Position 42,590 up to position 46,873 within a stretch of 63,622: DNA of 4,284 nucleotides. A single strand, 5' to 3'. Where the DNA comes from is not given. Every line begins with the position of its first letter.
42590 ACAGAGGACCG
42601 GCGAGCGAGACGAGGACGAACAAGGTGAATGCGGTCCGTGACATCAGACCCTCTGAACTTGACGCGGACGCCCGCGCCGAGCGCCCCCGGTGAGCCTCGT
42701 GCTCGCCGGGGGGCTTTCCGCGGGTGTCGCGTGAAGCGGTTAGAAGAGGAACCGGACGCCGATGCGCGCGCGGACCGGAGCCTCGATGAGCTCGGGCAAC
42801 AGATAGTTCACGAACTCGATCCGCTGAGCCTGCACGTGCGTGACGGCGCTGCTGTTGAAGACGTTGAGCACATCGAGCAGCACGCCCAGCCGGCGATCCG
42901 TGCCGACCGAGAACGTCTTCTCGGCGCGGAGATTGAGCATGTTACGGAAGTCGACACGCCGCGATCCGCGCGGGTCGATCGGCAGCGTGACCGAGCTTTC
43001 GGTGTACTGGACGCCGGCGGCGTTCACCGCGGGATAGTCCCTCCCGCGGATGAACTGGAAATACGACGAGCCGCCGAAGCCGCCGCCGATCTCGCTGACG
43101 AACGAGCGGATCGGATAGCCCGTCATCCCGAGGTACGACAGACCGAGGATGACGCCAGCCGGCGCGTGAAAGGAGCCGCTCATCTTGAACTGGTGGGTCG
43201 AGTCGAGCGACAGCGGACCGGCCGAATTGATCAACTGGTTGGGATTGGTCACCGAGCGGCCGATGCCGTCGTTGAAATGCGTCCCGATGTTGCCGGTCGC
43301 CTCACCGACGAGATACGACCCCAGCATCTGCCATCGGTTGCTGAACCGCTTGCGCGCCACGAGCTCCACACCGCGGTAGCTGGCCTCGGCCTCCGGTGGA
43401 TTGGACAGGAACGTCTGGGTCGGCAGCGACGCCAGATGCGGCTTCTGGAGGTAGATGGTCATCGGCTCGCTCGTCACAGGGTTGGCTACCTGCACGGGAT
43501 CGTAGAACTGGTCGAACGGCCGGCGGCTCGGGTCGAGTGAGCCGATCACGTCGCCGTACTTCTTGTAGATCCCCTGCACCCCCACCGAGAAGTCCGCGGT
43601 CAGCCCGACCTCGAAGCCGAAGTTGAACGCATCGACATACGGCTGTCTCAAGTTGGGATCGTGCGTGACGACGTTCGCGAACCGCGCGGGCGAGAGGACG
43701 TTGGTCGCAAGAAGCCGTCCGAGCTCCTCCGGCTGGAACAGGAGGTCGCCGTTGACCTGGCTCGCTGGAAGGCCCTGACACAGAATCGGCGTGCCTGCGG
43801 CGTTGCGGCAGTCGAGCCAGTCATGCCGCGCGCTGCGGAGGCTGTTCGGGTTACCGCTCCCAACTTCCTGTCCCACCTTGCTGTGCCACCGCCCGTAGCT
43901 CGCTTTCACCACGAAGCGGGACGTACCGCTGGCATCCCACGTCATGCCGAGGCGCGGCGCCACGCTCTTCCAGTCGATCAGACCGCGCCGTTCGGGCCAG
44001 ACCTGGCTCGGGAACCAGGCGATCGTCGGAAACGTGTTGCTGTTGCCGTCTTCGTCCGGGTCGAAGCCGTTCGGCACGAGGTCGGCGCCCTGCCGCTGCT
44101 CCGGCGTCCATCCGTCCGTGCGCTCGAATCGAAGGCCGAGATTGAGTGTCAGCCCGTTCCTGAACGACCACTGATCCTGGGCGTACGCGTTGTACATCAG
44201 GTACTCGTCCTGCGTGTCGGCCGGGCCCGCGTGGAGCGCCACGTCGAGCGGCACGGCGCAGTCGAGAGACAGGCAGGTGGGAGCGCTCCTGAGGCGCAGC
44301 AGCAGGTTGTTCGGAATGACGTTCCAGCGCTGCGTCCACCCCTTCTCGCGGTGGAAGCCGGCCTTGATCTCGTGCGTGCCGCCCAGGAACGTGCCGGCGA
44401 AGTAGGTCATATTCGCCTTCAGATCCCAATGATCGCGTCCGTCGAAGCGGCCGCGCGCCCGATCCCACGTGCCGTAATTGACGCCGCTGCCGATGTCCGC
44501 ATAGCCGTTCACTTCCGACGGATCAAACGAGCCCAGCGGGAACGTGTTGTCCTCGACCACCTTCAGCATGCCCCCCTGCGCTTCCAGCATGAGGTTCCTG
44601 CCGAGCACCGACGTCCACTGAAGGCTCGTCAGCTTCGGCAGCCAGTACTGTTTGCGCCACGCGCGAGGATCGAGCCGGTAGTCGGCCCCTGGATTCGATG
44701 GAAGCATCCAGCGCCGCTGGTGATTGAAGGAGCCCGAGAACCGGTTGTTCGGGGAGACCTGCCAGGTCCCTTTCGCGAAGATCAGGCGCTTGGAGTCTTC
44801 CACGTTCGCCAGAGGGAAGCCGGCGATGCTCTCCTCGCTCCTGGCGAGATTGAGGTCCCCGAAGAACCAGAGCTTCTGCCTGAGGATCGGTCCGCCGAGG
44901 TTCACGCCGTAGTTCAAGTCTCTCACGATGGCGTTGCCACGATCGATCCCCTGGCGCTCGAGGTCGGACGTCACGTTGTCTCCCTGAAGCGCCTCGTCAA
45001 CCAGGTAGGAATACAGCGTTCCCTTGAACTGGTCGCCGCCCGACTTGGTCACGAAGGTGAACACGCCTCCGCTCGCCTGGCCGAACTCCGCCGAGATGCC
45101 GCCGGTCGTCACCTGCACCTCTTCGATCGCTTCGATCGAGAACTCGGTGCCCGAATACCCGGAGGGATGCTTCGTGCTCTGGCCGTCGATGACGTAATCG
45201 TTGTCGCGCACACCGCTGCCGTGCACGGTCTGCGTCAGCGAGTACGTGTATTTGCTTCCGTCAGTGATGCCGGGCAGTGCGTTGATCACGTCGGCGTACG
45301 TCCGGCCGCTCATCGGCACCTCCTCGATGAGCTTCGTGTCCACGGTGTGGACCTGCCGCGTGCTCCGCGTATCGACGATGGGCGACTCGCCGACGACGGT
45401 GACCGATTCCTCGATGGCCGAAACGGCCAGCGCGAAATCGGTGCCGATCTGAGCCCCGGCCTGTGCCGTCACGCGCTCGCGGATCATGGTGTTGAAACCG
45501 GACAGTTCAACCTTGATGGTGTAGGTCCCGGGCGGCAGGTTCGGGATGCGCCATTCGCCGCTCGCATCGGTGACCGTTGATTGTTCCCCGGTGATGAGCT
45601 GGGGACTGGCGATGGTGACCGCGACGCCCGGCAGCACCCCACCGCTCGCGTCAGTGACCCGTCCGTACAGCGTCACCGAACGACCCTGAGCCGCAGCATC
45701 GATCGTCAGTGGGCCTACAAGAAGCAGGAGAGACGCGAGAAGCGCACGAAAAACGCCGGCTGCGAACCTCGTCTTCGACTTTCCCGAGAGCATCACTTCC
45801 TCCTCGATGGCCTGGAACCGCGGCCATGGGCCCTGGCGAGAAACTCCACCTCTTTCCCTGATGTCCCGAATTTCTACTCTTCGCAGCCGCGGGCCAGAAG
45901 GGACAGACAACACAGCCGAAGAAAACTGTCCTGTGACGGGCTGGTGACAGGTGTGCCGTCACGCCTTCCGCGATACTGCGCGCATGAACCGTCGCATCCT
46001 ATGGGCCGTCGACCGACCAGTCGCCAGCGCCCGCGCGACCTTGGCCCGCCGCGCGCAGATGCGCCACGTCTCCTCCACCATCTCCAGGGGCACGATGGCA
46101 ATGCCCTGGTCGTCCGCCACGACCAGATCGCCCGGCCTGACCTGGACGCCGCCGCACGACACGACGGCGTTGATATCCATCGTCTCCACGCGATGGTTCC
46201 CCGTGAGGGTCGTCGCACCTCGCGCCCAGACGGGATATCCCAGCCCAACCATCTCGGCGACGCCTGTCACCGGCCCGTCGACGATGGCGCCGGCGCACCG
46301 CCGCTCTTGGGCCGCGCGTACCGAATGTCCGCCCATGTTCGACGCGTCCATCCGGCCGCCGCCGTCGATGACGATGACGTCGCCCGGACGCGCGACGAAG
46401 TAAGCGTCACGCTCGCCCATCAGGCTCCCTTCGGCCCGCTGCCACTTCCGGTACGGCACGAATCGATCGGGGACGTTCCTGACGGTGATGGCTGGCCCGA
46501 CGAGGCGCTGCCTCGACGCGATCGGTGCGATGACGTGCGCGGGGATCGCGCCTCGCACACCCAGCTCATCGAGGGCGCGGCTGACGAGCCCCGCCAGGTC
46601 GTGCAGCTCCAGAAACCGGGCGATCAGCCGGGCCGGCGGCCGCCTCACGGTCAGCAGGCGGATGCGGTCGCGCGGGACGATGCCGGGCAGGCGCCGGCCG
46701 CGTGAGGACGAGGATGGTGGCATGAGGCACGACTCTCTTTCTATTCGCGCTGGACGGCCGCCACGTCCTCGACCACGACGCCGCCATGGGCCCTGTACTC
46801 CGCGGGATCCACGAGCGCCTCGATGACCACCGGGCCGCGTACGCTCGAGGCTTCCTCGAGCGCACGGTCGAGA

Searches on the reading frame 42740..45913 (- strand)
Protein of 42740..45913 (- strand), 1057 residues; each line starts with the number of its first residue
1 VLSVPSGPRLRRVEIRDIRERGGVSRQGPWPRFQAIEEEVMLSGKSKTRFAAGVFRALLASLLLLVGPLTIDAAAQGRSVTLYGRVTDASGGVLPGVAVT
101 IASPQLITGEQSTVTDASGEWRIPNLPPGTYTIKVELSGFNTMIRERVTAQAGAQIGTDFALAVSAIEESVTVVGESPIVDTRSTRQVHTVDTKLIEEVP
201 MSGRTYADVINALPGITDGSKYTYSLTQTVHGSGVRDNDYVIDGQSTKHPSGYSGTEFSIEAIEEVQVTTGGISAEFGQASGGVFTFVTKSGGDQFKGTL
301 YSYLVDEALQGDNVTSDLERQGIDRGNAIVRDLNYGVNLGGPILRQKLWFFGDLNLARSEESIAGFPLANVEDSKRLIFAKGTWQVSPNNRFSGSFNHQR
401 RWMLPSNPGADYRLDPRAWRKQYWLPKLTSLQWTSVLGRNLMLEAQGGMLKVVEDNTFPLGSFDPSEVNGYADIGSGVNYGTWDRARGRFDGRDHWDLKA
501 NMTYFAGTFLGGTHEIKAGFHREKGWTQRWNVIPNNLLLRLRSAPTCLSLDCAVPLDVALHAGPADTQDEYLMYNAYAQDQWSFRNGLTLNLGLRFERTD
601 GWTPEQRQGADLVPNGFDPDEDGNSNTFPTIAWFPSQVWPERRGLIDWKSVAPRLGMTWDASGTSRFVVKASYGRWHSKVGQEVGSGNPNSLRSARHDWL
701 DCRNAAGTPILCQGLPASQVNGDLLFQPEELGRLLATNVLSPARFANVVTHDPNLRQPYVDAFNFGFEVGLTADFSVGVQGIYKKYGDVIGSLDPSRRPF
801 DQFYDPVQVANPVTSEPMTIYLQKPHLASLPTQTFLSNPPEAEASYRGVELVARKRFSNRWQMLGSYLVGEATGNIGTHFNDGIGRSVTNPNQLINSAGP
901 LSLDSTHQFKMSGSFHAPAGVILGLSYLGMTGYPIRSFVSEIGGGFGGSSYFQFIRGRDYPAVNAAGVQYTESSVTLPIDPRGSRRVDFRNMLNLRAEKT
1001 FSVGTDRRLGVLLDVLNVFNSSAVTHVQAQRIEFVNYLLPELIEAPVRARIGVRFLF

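Call 50: search_protein_families(library=pfam, proteins=[window:42740-45913:-], max_evalue=0.0001)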
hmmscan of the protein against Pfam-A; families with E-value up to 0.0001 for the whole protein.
window:42740-45913:- (1057 aa): 6 families
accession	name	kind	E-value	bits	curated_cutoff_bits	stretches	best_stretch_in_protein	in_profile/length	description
PF25183.1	OMP_b-brl_4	-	3.6e-48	165.1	30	2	379-920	158-680/838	Outer membrane beta barrel domain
PF13620.12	CarboxypepD_reg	-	6.4e-18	65.3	32.3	1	81-162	1-81/82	Carboxypeptidase regulatory-like domain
PF13715.12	CarbopepD_reg_2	-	3.5e-10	40.2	32.2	1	83-173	2-87/88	CarboxypepD_reg-like domain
PF00593.30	TonB_dep_Rec_b-barrel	-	3e-08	34.4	27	1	400-915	38-377/436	TonB dependent receptor-like, beta-barrel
PF07715.20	Plug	-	4.4e-08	34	23.9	1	184-284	5-107/107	TonB-dependent Receptor Plug Domain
PF02369.22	Big_1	-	8.4e-05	23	34.9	0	73-138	11-81/93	Bacterial Ig-like domain (group 1)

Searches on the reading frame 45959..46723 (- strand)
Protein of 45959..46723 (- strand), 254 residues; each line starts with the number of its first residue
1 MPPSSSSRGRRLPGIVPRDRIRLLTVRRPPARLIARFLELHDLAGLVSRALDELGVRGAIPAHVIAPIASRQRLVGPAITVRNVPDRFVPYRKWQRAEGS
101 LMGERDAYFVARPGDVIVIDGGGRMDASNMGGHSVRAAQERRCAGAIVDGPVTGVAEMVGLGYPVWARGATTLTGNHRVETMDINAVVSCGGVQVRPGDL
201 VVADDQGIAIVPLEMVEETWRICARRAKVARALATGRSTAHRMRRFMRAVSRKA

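Call 50: search_protein_families(library=pfam, proteins=[window:45959-46723:-], max_evalue=0.0001)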
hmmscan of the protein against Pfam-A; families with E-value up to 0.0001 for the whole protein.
window:45959-46723:- (254 aa): 1 family
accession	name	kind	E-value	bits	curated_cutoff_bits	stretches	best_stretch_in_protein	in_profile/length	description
PF03737.21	RraA-like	-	6.7e-29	101.5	24.5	1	48-209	5-151/152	Aldolase/RraA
